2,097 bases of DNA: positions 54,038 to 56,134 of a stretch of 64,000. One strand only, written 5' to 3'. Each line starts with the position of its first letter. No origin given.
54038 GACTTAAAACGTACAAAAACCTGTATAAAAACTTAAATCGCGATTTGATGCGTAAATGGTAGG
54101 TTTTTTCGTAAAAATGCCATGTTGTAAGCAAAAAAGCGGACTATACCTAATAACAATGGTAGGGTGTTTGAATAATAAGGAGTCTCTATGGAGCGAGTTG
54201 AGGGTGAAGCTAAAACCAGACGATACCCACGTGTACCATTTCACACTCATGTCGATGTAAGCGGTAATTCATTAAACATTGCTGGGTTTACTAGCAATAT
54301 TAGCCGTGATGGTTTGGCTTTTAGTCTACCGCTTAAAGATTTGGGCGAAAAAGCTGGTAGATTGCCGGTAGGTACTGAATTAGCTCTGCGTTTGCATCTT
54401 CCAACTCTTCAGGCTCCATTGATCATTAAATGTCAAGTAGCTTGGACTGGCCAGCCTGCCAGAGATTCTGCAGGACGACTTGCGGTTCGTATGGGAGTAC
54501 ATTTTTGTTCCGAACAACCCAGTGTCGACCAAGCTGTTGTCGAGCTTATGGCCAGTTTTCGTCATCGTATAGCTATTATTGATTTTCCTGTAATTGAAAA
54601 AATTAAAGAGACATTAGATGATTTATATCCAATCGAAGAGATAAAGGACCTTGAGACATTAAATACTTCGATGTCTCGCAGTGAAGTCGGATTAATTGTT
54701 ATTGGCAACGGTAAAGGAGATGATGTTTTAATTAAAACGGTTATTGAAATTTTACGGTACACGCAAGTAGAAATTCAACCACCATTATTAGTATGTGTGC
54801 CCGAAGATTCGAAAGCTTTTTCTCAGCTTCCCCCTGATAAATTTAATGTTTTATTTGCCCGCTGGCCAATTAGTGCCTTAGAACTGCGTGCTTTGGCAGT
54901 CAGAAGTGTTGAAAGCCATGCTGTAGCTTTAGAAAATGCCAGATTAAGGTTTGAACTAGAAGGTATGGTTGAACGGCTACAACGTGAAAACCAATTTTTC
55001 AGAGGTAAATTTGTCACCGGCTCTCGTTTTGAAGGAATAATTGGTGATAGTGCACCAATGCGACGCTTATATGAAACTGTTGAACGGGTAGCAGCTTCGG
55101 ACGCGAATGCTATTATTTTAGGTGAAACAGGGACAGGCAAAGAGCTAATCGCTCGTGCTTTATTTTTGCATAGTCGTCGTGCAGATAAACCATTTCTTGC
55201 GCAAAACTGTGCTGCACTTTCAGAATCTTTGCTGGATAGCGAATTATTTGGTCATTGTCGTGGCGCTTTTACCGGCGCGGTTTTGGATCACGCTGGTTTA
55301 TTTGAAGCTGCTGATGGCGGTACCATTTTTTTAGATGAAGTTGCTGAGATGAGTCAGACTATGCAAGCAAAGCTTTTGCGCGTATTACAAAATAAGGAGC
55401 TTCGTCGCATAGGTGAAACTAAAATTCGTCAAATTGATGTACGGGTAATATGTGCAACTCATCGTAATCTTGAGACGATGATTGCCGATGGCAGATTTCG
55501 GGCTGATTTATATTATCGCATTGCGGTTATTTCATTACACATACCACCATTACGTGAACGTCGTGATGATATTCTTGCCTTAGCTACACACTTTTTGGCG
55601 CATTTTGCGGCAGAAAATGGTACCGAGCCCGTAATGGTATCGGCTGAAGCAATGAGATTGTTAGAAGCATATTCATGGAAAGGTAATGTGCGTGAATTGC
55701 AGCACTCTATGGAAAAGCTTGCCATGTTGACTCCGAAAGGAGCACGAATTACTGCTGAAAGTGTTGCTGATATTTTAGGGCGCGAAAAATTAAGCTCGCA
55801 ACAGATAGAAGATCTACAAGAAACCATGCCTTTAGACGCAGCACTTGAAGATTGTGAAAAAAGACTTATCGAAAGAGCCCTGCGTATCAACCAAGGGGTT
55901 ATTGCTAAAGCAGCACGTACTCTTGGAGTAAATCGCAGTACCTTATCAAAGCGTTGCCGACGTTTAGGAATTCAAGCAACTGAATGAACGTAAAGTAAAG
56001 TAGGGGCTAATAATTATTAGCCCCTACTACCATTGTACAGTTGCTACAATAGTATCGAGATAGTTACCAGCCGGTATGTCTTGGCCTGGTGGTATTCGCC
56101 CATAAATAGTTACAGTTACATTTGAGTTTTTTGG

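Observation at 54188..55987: A PilZ domain fused to a sigma-54 enhancer-binding protein: a candidate c-di-GMP-gated activator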

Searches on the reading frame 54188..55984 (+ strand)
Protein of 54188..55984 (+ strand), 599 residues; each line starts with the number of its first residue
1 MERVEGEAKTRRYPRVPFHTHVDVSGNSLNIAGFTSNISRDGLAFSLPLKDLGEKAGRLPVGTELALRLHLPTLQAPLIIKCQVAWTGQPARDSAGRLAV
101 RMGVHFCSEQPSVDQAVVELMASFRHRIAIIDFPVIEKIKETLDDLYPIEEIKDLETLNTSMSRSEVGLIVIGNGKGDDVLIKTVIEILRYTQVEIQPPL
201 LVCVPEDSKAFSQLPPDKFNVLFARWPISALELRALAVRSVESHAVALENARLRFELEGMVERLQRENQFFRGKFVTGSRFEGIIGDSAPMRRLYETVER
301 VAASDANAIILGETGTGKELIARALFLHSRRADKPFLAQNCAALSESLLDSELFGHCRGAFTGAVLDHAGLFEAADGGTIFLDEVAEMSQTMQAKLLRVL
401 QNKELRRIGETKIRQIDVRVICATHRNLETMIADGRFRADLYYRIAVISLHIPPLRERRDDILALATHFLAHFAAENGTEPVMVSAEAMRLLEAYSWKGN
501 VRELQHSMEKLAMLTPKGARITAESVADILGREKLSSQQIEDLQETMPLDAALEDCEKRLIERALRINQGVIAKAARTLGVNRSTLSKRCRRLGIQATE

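Call 3: search_protein_families(library=pfam, proteins=[window:54188-55984:+], max_evalue=1)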
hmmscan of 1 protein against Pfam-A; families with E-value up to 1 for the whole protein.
window:54188-55984:+ (599 aa): 20 families
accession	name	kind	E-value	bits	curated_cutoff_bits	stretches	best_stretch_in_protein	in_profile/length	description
PF00158.32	Sigma54_activat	-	1.6e-68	230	20.2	1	284-450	1-167/168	Sigma-54 interaction domain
PF14532.12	Sigma54_activ_2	-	7e-24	85.1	25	1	285-455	1-138/138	Sigma-54 interaction domain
PF25601.1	AAA_lid_14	-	1.2e-21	76.7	27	1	456-537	1-81/87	AAA+ ATPase lid domain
PF07238.19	PilZ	-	2.2e-11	44.4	22.5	1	10-119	2-98/102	PilZ domain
PF02954.25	HTH_8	-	7.8e-11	42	22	1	553-592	2-41/42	Bacterial regulatory protein, Fis family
PF07728.20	AAA_5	-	3.9e-06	27.4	22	1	308-425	2-122/139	AAA domain (dynein-related subfamily)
PF02042.20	RWP-RK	-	0.00016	22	29.3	1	572-596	15-39/49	RWP-RK domain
PF00004.35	AAA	-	0.00022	22.1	21.2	1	309-430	2-113/131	ATPase family associated with various cellular activities (AAA)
PF07724.20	AAA_2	-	0.00042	20.8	27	1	307-432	5-131/166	AAA domain (Cdc48 subfamily)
PF18024.7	HTH_50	-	0.0024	18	27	1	552-596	7-50/50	Helix-turn-helix domain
PF13191.12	AAA_16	-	0.0057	17.6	32.6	1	291-401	9-121/167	AAA ATPase domain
PF01078.27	Mg_chelatase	-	0.0072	16.2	20.3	0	370-405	100-135/207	Magnesium chelatase, subunit ChlI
PF13556.12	HTH_30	-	0.018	15.3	27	1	568-593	11-36/59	PucR C-terminal helix-turn-helix domain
PF05225.22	HTH_psq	-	0.025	14.7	20.4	1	572-592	19-39/45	helix-turn-helix, Psq domain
PF20720.3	nSTAND3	-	0.026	14.7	27.2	1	295-332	7-44/155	Novel STAND NTPase 3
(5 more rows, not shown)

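Call 4: search_protein_families(library=ncbifam, proteins=[window:54188-55984:+], max_evalue=0.01)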
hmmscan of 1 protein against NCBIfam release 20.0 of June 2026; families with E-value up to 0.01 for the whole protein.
window:54188-55984:+ (599 aa): 31 families (the best 25 are shown)
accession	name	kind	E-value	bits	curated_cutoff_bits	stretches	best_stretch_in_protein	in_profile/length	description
NF003451.0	PRK05022.1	equivalog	1.4e-105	354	476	1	245-596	156-511/512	nitric oxide reductase transcriptional regulator NorR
NF041552.1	TF_PrdR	equivalog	8.2e-100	334.8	795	1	249-587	236-570/577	sigma-54 dependent transcriptional regulator PrdR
TIGR01817.1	nifA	equivalog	6.7e-98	328.7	528.85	1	248-527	164-439/534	nif-specific transcriptional activator NifA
TIGR02915.1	PEP_resp_reg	equivalog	1.9e-96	323.6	502.6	1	261-595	119-444/445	PEP-CTERM-box response regulator transcription factor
NF008469.0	PRK11361.1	equivalog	1.6e-92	310.6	714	1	262-596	123-457/461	acetoacetate metabolism transcriptional regulator AtoC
NF038308.1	RNA_repair_RtcR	equivalog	1.9e-92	310.8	650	1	280-588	178-511/530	RNA repair transcriptional activator RtcR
TIGR01818.1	ntrC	equivalog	1e-91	308.1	558.6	1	281-592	133-462/463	nitrogen regulation protein NR(I)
NF041946.1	LuxO_transreg_Vib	equivalog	2.7e-86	290.2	800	1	250-590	101-457/463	quorum-sensing sigma-54 dependent transcriptional regulator LuxO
TIGR02329.1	propionate_PrpR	equivalog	8.2e-85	285.4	499.2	1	267-590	197-524/526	propionate catabolism operon regulatory protein PrpR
NF011958.0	PRK15429.1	equivalog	2.7e-84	284.1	830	1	241-597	337-688/692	formate hydrogenlyase transcriptional activator FlhA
NF050807.1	TransRegFlbDCaul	equivalog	1.6e-83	281.1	750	1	287-589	123-434/454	sigma-54-dependent transcriptional regulator FlbD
NF007689.0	PRK10365.1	equivalog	2.2e-81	273.9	760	1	276-588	134-437/441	sigma-54-dependent response regulator transcription factor ZraR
TIGR02974.1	phageshock_pspF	equivalog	1.3e-80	271.2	443.55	1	284-514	1-232/336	phage shock protein operon transcriptional activator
NF041906.1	V4R_TF_MobR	exception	1.9e-80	270.9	999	1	284-591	234-542/544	phenol degradation transcriptional regulator MobR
NF011695.0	PRK15115.1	equivalog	1.2e-79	268.1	763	1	282-597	135-440/445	two-component system response regulator GlrR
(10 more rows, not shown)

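Call 5: search_solved_structures(query=window:54188-55984:+, max_evalue=0.001)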
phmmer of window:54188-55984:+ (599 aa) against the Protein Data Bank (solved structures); distinct sequences matched with E-value up to 0.001: 36.
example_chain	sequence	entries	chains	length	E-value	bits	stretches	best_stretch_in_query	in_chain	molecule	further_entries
9qq6_C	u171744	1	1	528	2.5e-76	260.8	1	271-596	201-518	Nif-specific regulatory protein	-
1ojl_A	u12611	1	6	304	6e-73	249.6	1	284-589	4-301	TRANSCRIPTIONAL REGULATORY PROTEIN ZRAR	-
8p53_C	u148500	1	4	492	1.5e-72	248.3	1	267-553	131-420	Transcriptional regulator FleQ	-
5exx_A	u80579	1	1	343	2.4e-71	244.4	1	280-553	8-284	Transcriptional regulator FleQ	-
7ejw_C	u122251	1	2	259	1.5e-69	238.4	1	278-519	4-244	Transcriptional regulator FleQ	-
5ep0_A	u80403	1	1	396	1.6e-69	238.4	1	248-515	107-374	Putative repressor protein luxO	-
6j7e_A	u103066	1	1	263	1.6e-69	238.3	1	278-519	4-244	Nitrogen assimilation regulatory protein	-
8pb9_D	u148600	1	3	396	5.6e-69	236.5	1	266-519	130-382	Transcriptional regulator FleQ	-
5exp_A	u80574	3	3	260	1.1e-68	235.5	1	280-519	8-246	Transcriptional regulator FleQ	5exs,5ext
6jdi_A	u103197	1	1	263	1.4e-68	235.1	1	278-519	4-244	Nitrogen assimilation regulatory protein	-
6jdl_A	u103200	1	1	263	3.8e-68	233.8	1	278-519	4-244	Nitrogen assimilation regulatory protein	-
6iy8_A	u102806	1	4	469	2.1e-66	228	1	285-524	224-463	Positive regulator CapR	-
5ep1_A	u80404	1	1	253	3.6e-66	227.2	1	283-515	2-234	Putative repressor protein luxO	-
5ep2_A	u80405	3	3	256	3.8e-66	227.2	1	283-515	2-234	Putative repressor protein luxO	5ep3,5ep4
4l4u_A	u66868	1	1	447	1e-64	222.4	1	261-531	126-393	Transcriptional regulator (NtrC family)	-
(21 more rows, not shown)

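Call 9: find_homologous_proteins(query=window:54188-55984:+, max_evalue=0.00001)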
Query window:54188-55984:+ (599 aa): 8000 proteins with E <= 0.00001 among 8000 candidates; the best 120 are listed.
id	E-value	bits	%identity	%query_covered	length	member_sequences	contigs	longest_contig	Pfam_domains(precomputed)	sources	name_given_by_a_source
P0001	0.0e+0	1317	100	100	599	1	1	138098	PF07238.20,PF00158.33,PF25601.2,PF02954.26,PF14532.13,PF07728.21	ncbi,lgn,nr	ncbi:MAG: sigma 54-interacting transcriptional regulator [Deltaproteobacteria bacterium]|nr:sigma 54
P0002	5.5e-263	892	67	99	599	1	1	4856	PF07238.20,PF00158.33,PF25601.2,PF02954.26,PF14532.13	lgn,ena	-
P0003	1.5e-148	514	45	97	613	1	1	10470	PF07238.20,PF00158.33,PF07724.21,PF25601.2,PF02954.26,PF00004.36,PF14532.13,PF07728.21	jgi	jgi:DNA-binding NtrC family response regulator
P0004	3.1e-135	470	43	95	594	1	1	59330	PF07238.20,PF00158.33,PF07724.21,PF25601.2,PF02954.26,PF14532.13,PF07728.21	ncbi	-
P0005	4.7e-133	463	43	98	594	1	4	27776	PF07238.20,PF00158.33,PF25601.2,PF02954.26,PF14532.13,PF07728.21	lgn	-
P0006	4.8e-131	456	41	95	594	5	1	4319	PF07238.20,PF00158.33,PF07724.21,PF25601.2,PF02954.26,PF14532.13,PF07728.21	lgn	-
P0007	1.2e-129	452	-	-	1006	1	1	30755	PF00158.33,PF07724.21,PF25601.2,PF02954.26,PF18024.8,PF13245.13,PF00004.36,PF14532.13,PF07728.21,PF00072.31,PF01078.28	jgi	jgi:DNA-binding NtrC family response regulator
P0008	3.9e-129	450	40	98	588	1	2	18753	PF07238.20,PF00158.33,PF07724.21,PF25601.2,PF02954.26,PF14532.13,PF07728.21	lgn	-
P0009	3.1e-126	440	42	94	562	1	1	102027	PF07238.20,PF00158.33,PF07724.21,PF25601.2,PF02954.26,PF14532.13,PF07728.21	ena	-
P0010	1.1e-125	439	45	87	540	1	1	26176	PF00158.33,PF25601.2,PF02954.26,PF14532.13,PF07728.21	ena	-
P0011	1.4e-125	438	45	87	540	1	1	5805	PF00158.33,PF25601.2,PF02954.26,PF14532.13,PF07728.21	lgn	-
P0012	1.5e-125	438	45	87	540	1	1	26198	PF00158.33,PF25601.2,PF02954.26,PF14532.13,PF07728.21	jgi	-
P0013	1.7e-125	438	45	87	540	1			PF00158.33,PF25601.2,PF02954.26,PF14532.13,PF07728.21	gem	-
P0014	3.0e-125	437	39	98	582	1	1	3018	PF07238.20,PF00158.33,PF07724.21,PF25601.2,PF02954.26,PF14532.13,PF07728.21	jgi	jgi:DNA-binding NtrC family response regulator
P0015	8.8e-91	323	49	56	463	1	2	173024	PF00158.33,PF07724.21,PF25601.2,PF02954.26,PF00004.36,PF14532.13,PF07728.21,PF00072.31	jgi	jgi:DNA-binding NtrC family response regulator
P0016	4.9e-89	318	47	56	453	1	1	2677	PF00158.33,PF25601.2,PF02954.26,PF00004.36,PF14532.13,PF07728.21,PF00072.31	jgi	jgi:two-component system response regulator AtoC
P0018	1.0e-88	317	46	62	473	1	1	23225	PF00158.33,PF07724.21,PF25601.2,PF02954.26,PF14532.13,PF07728.21,PF00072.31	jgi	jgi:two-component system, NtrC family, response regulator HupR/HoxA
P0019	2.7e-88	315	45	62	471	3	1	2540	PF00158.33,PF07724.21,PF25601.2,PF02954.26,PF14532.13,PF07728.21,PF00072.31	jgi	jgi:two-component system response regulator HupR/HoxA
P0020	1.8e-87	313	49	55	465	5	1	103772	PF00158.33,PF25601.2,PF02954.26,PF18024.8,PF00004.36,PF14532.13,PF07728.21,PF00072.31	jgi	-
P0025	6.6e-87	311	47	58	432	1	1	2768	PF00158.33,PF25601.2,PF02954.26,PF18024.8,PF14532.13,PF07728.21,PF00072.31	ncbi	-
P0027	1.5e-86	309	46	62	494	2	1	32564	PF00158.33,PF25601.2,PF02954.26,PF14532.13,PF07728.21,PF00072.31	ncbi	-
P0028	1.5e-86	309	46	62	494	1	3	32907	PF00158.33,PF25601.2,PF02954.26,PF14532.13,PF07728.21,PF00072.31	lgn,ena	-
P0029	1.7e-86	309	46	62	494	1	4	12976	PF00158.33,PF25601.2,PF02954.26,PF14532.13,PF07728.21,PF00072.31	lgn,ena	-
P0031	2.2e-86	309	48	56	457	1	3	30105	PF00158.33,PF25601.2,PF02954.26,PF00004.36,PF14532.13,PF07728.21,PF00072.31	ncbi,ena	-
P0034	3.6e-86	308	44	63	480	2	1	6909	PF00158.33,PF25601.2,PF00004.36,PF14532.13,PF07728.21,PF00072.31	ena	-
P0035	5.8e-86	308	47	56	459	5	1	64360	PF00158.33,PF25601.2,PF02954.26,PF14532.13,PF07728.21,PF00072.31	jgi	-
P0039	3.6e-85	305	46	56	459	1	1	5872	PF00158.33,PF25601.2,PF02954.26,PF14532.13,PF07728.21,PF00072.31,PF13191.13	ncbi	-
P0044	5.6e-85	304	45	58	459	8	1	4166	PF00158.33,PF25601.2,PF02954.26,PF14532.13,PF00072.31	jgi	jgi:DNA-binding NtrC family response regulator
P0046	6.5e-85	304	47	56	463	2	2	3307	PF00158.33,PF07724.21,PF25601.2,PF02954.26,PF00004.36,PF14532.13,PF07728.21,PF00072.31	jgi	jgi:two-component system, NtrC family, response regulator AtoC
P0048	7.4e-85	304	50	52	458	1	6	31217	PF20030.6,PF00158.33,PF25601.2,PF02954.26,PF00004.36,PF14532.13,PF07728.21,PF00072.31,PF13191.13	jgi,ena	jgi:two-component system NtrC family response regulator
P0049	7.4e-85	304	50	52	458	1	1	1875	PF20030.6,PF00158.33,PF25601.2,PF02954.26,PF00004.36,PF14532.13,PF07728.21,PF00072.31,PF13191.13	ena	-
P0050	7.6e-85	304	48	58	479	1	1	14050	PF00158.33,PF25601.2,PF02954.26,PF00004.36,PF14532.13,PF07728.21,PF00072.31,PF13191.13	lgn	-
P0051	8.0e-85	304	50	52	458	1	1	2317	PF20030.6,PF00158.33,PF25601.2,PF02954.26,PF00004.36,PF14532.13,PF07728.21,PF00072.31,PF13191.13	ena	-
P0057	2.5e-84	302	44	62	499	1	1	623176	PF00158.33,PF07724.21,PF25601.2,PF02954.26,PF00004.36,PF14532.13,PF07728.21,PF00072.31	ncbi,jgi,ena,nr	ncbi:MAG TPA: sigma-54 dependent transcriptional regulator [Candidatus Binatia bacterium]|nr:sigma-5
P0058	3.0e-84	302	46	61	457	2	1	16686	PF00158.33,PF25601.2,PF02954.26,PF00004.36,PF14532.13,PF07728.21,PF00072.31,PF13191.13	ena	-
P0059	4.5e-84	301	43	65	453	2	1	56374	PF00158.33,PF25601.2,PF02954.26,PF14532.13,PF07728.21,PF00072.31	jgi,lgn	jgi:DNA-binding NtrC family response regulator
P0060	4.6e-84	301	49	55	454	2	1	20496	PF00158.33,PF25601.2,PF02954.26,PF18024.8,PF14532.13,PF07728.21,PF00072.31,PF01078.28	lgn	-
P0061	4.8e-84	301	48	55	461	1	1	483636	PF00158.33,PF25601.2,PF02954.26,PF00004.36,PF14532.13,PF07728.21,PF00072.31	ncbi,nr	ncbi:MAG: sigma-54-dependent Fis family transcriptional regulator [bacterium]|nr:sigma-54-dependent 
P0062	4.8e-84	301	47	55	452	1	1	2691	PF00158.33,PF07724.21,PF25601.2,PF02954.26,PF00004.36,PF14532.13,PF07728.21,PF00072.31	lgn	-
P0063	5.7e-84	301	45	56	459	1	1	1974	PF00158.33,PF25601.2,PF02954.26,PF14532.13,PF07728.21,PF00072.31,PF13191.13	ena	-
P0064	6.3e-84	301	48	55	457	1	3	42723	PF00158.33,PF25601.2,PF02954.26,PF00004.36,PF14532.13,PF07728.21,PF00072.31,PF01078.28,PF13191.13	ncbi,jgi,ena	-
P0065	7.2e-84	301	43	62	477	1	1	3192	PF00158.33,PF07724.21,PF25601.2,PF02954.26,PF14532.13,PF07728.21,PF00072.31,PF13191.13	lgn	-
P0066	8.5e-84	300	46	61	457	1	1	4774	PF00158.33,PF25601.2,PF02954.26,PF00004.36,PF14532.13,PF07728.21,PF00072.31,PF13191.13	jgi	-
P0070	3.4e-83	298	46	56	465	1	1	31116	PF00158.33,PF25601.2,PF02954.26,PF14532.13,PF07728.21,PF00072.31,PF13191.13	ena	-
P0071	3.5e-83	298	44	58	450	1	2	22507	PF00158.33,PF25601.2,PF02954.26,PF18024.8,PF14532.13,PF07728.21,PF00072.31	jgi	jgi:two-component system NtrC family response regulator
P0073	5.8e-83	298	41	65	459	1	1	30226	PF00158.33,PF25601.2,PF02954.26,PF14532.13,PF07728.21,PF00072.31,PF13191.13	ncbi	ncbi:MAG: sigma-54-dependent transcriptional regulator [Candidatus Methylomirabilales bacterium]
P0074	6.7e-83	297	47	56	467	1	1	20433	PF00158.33,PF25601.2,PF02954.26,PF14532.13,PF07728.21,PF00072.31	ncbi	-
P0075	8.0e-83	297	44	62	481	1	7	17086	PF00158.33,PF25601.2,PF02954.26,PF14532.13,PF07728.21,PF00072.31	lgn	-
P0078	9.8e-83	297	50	53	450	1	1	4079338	PF00158.33,PF07724.21,PF25601.2,PF02954.26,PF00004.36,PF14532.13,PF07728.21,PF00072.31,PF01078.28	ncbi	ncbi:sigma-54 dependent transcriptional regulator [Clostridiaceae bacterium 35-E11]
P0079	1.1e-82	297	44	62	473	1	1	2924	PF00158.33,PF25601.2,PF02954.26,PF00004.36,PF14532.13,PF07728.21,PF00072.31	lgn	-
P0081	1.4e-82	296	45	58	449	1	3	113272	PF00158.33,PF07724.21,PF25601.2,PF02954.26,PF00004.36,PF14532.13,PF07728.21,PF00072.31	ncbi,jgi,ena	jgi:two-component system NtrC family response regulator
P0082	1.4e-82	296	47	55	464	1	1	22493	PF00158.33,PF25601.2,PF02954.26,PF14532.13,PF07728.21,PF00072.31,PF13191.13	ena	-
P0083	1.5e-82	296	47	56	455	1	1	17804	PF00158.33,PF07724.21,PF25601.2,PF02954.26,PF00004.36,PF14532.13,PF07728.21,PF00072.31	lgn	-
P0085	1.6e-82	296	41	67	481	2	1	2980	PF00158.33,PF07724.21,PF25601.2,PF02954.26,PF14532.13,PF07728.21,PF00072.31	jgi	-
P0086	2.6e-82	295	51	52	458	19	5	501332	PF00158.33,PF25601.2,PF02954.26,PF00004.36,PF14532.13,PF07728.21,PF00072.31,PF13191.13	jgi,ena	-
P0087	2.7e-82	295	47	54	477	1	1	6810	PF00158.33,PF25601.2,PF02954.26,PF00004.36,PF14532.13,PF07728.21,PF00072.31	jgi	jgi:DNA-binding NtrC family response regulator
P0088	2.8e-82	295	47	53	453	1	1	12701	PF00158.33,PF25601.2,PF02954.26,PF00004.36,PF14532.13,PF07728.21,PF00072.31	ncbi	-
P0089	2.9e-82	295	44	62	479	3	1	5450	PF00158.33,PF25601.2,PF02954.26,PF14532.13,PF07728.21,PF00072.31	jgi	jgi:two-component system response regulator HupR/HoxA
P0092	3.5e-82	295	45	55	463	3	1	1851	PF00158.33,PF07724.21,PF25601.2,PF02954.26,PF00004.36,PF14532.13,PF07728.21,PF00072.31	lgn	-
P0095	5.0e-82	295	46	55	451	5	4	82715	PF00158.33,PF07724.21,PF25601.2,PF02954.26,PF14532.13,PF07728.21,PF00072.31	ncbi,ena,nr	ncbi:MAG: sigma-54-dependent Fis family transcriptional regulator [Syntrophorhabdus sp.]|nr:sigma-54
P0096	5.5e-82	294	43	62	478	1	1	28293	PF00158.33,PF07724.21,PF25601.2,PF02954.26,PF14532.13,PF07728.21,PF00072.31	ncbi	-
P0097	5.7e-82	294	42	62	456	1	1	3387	PF00158.33,PF25601.2,PF02954.26,PF14532.13,PF07728.21,PF00072.31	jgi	jgi:two-component system response regulator PilR (NtrC family)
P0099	5.9e-82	294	40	64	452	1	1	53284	PF00158.33,PF25601.2,PF02954.26,PF00004.36,PF14532.13,PF07728.21,PF00072.31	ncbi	-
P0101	8.1e-82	294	47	56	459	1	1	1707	PF00158.33,PF25601.2,PF02954.26,PF14532.13,PF07728.21,PF00072.31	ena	-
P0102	8.6e-82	294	47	55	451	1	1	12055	PF00158.33,PF07724.21,PF25601.2,PF02954.26,PF00004.36,PF14532.13,PF07728.21,PF00072.31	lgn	-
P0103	9.0e-82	294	50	52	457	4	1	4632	PF20030.6,PF00158.33,PF25601.2,PF02954.26,PF00004.36,PF14532.13,PF07728.21,PF00072.31,PF13191.13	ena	-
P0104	9.0e-82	294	44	63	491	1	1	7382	PF00158.33,PF25601.2,PF02954.26,PF14532.13,PF07728.21,PF00072.31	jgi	jgi:two-component system, NtrC family, response regulator HupR/HoxA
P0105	9.4e-82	294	46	55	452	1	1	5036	PF00158.33,PF07724.21,PF25601.2,PF00004.36,PF14532.13,PF07728.21,PF00072.31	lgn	-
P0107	1.1e-81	293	44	55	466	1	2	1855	PF00158.33,PF25601.2,PF02954.26,PF00004.36,PF14532.13,PF07728.21,PF00072.31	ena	-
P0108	1.2e-81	293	46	56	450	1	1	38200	PF00158.33,PF25601.2,PF02954.26,PF18024.8,PF14532.13,PF00072.31,PF01078.28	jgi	-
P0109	1.2e-81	293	45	60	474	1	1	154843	PF00158.33,PF07724.21,PF25601.2,PF02954.26,PF14532.13,PF07728.21,PF00072.31,PF01078.28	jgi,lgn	-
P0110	1.4e-81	293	40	64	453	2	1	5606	PF00158.33,PF25601.2,PF02954.26,PF00004.36,PF14532.13,PF07728.21,PF00072.31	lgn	-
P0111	1.6e-81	293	49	52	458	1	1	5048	PF20030.6,PF00158.33,PF25601.2,PF02954.26,PF00004.36,PF14532.13,PF07728.21,PF00072.31,PF13191.13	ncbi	-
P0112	1.6e-81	293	47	52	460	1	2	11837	PF00158.33,PF25601.2,PF02954.26,PF00004.36,PF14532.13,PF07728.21,PF00072.31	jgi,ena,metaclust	metaclust:\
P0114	1.7e-81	293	45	56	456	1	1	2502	PF00158.33,PF25601.2,PF02954.26,PF14532.13,PF07728.21,PF00072.31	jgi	jgi:two-component system response regulator PilR (NtrC family)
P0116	2.0e-81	293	45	53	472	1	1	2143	PF00158.33,PF25601.2,PF02954.26,PF18024.8,PF00004.36,PF14532.13,PF07728.21,PF00072.31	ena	-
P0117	2.0e-81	293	44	60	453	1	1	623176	PF00158.33,PF07724.21,PF25601.2,PF02954.26,PF00004.36,PF14532.13,PF07728.21,PF00072.31,PF13191.13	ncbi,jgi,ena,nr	ncbi:MAG TPA: sigma-54 dependent transcriptional regulator [Candidatus Binatia bacterium]|nr:sigma-5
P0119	2.3e-81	292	46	54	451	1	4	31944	PF00158.33,PF07724.21,PF25601.2,PF02954.26,PF00004.36,PF14532.13,PF07728.21,PF00072.31,PF13191.13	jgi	jgi:two-component system response regulator AtoC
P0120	2.3e-81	292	45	56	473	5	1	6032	PF00158.33,PF25601.2,PF02954.26,PF14532.13,PF07728.21,PF00072.31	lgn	-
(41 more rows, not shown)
